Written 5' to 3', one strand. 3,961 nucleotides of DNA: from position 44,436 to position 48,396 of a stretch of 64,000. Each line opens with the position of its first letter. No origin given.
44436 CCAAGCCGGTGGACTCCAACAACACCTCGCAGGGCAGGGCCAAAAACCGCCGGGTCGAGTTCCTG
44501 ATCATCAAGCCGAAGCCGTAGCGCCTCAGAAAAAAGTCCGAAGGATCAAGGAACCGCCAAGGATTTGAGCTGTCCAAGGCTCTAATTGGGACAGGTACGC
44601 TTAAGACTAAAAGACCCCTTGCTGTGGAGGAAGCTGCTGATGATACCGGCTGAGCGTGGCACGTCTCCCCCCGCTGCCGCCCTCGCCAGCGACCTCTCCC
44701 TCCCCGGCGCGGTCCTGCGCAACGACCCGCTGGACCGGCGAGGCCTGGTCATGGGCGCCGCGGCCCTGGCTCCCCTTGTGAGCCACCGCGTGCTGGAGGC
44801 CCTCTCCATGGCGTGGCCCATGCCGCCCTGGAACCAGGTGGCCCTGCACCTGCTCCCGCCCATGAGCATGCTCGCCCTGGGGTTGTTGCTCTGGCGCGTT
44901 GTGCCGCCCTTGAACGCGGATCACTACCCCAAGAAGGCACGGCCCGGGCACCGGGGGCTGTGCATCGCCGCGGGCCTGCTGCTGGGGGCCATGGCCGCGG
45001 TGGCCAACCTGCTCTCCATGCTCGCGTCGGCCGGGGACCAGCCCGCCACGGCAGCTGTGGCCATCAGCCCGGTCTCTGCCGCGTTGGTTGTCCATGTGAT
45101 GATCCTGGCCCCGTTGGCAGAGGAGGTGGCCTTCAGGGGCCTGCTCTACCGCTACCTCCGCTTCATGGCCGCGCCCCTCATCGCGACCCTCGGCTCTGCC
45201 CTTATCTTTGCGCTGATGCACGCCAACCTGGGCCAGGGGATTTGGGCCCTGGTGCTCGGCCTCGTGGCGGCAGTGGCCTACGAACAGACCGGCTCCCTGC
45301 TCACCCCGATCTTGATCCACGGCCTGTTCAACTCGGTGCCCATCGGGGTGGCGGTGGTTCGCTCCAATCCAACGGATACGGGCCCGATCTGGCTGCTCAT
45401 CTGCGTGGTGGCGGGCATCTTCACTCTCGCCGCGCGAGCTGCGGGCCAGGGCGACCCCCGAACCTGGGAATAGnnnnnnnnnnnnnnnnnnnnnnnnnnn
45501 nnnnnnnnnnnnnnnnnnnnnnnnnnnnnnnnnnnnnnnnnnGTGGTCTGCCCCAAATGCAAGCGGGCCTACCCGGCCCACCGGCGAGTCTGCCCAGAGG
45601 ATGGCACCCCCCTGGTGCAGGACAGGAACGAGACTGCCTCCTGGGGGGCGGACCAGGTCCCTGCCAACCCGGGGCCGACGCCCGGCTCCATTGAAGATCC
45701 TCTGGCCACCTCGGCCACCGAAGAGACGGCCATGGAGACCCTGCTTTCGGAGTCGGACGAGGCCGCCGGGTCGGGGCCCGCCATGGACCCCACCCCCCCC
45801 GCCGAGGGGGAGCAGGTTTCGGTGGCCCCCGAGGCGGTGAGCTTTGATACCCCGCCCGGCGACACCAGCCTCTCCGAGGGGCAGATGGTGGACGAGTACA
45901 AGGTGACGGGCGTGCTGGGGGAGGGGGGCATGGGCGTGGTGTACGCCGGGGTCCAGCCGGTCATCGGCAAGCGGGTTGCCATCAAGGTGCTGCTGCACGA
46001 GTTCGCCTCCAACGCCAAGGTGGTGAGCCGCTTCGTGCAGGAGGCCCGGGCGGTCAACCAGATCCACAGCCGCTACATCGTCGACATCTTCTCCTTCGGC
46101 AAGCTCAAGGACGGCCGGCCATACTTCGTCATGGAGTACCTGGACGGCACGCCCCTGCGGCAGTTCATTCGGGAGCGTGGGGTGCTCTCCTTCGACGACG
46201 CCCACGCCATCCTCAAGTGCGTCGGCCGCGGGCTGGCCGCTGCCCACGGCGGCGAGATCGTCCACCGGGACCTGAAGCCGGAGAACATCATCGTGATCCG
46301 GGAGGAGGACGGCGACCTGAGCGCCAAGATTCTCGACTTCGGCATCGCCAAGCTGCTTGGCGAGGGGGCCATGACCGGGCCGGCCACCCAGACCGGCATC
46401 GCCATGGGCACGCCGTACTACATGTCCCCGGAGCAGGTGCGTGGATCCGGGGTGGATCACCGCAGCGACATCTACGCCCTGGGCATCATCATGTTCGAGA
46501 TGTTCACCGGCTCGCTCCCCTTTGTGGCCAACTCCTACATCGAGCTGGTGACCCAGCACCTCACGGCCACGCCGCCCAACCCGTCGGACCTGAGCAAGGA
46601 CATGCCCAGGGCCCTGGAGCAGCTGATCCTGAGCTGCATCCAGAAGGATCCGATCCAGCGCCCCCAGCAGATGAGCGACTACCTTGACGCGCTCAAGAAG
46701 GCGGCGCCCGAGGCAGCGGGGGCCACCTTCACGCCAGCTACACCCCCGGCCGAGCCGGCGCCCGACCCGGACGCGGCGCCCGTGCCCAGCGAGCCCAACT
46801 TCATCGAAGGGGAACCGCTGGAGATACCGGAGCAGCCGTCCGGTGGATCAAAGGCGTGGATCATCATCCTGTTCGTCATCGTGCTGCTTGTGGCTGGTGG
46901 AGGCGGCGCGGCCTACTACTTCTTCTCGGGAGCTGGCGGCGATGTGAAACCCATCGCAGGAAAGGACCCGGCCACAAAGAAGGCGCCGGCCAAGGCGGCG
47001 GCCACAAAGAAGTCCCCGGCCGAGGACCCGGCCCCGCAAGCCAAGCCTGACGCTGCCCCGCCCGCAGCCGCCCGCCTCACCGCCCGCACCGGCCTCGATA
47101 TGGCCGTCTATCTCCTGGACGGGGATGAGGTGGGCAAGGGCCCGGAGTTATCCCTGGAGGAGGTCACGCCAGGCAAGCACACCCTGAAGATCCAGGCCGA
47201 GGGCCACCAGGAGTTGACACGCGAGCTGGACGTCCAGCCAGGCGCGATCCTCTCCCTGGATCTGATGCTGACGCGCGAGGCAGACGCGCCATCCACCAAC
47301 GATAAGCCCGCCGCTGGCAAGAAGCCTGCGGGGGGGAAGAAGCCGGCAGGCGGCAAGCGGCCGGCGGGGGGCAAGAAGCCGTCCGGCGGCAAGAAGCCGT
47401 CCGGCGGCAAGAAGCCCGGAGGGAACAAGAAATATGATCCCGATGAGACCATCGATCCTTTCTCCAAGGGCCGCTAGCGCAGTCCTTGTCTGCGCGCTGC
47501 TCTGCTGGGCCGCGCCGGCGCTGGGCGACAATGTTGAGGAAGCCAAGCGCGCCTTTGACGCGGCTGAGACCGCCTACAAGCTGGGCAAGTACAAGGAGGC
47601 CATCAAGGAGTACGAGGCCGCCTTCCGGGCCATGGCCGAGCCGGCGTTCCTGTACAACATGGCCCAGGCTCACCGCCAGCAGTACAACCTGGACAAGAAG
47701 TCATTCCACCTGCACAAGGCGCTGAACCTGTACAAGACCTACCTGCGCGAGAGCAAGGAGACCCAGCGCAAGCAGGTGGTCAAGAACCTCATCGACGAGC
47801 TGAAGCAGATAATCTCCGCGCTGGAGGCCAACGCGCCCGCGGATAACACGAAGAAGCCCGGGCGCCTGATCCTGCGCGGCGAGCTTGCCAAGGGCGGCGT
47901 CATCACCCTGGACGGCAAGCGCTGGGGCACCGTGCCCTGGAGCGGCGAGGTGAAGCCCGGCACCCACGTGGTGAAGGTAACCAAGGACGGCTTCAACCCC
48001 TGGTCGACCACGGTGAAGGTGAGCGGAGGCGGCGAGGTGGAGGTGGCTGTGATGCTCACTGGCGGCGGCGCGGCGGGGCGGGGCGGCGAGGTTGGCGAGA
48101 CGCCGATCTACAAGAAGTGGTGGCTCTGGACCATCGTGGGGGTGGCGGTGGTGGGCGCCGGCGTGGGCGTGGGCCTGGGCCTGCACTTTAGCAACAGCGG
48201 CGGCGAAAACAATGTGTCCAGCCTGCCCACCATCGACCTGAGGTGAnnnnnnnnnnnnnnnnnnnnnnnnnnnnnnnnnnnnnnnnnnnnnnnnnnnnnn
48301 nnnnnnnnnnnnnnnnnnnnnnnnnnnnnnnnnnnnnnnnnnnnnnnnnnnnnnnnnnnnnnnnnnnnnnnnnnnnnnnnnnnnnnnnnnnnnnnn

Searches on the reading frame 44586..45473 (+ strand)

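Call 50: search_protein_families(library=pfam, proteins=[window:44586-45473:+], max_evalue=0.000001)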
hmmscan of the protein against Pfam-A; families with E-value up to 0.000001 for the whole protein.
window:44586-45473:+ (295 aa): 1 family
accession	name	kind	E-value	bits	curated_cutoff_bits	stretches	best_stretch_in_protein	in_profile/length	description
PF02517.21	Rce1-like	-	2.6e-19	69.7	22.4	1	165-250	5-92/93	Type II CAAX prenyl endopeptidase Rce1-like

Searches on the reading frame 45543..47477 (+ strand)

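Call 50: search_protein_families(library=pfam, proteins=[window:45543-47477:+], max_evalue=0.000001)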
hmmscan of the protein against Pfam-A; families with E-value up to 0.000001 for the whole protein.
window:45543-47477:+ (644 aa): 2 families
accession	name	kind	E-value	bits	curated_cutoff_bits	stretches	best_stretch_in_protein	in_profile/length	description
PF00069.31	Pkinase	-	5e-49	167.5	31.7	1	119-375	1-253/263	Protein kinase domain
PF07714.23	PK_Tyr_Ser-Thr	-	2.5e-32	112.7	23.1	1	122-375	4-250/258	Protein tyrosine and serine/threonine kinase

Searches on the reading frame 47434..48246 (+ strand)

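Call 50: search_protein_families(library=pfam, proteins=[window:47434-48246:+], max_evalue=0.000001)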
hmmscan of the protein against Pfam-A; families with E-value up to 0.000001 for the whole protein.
window:47434-48246:+ (270 aa): 1 family
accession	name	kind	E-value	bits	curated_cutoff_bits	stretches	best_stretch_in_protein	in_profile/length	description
PF08308.17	PEGA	-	1.2e-08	35.2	20.8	1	154-208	12-67/71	PEGA domain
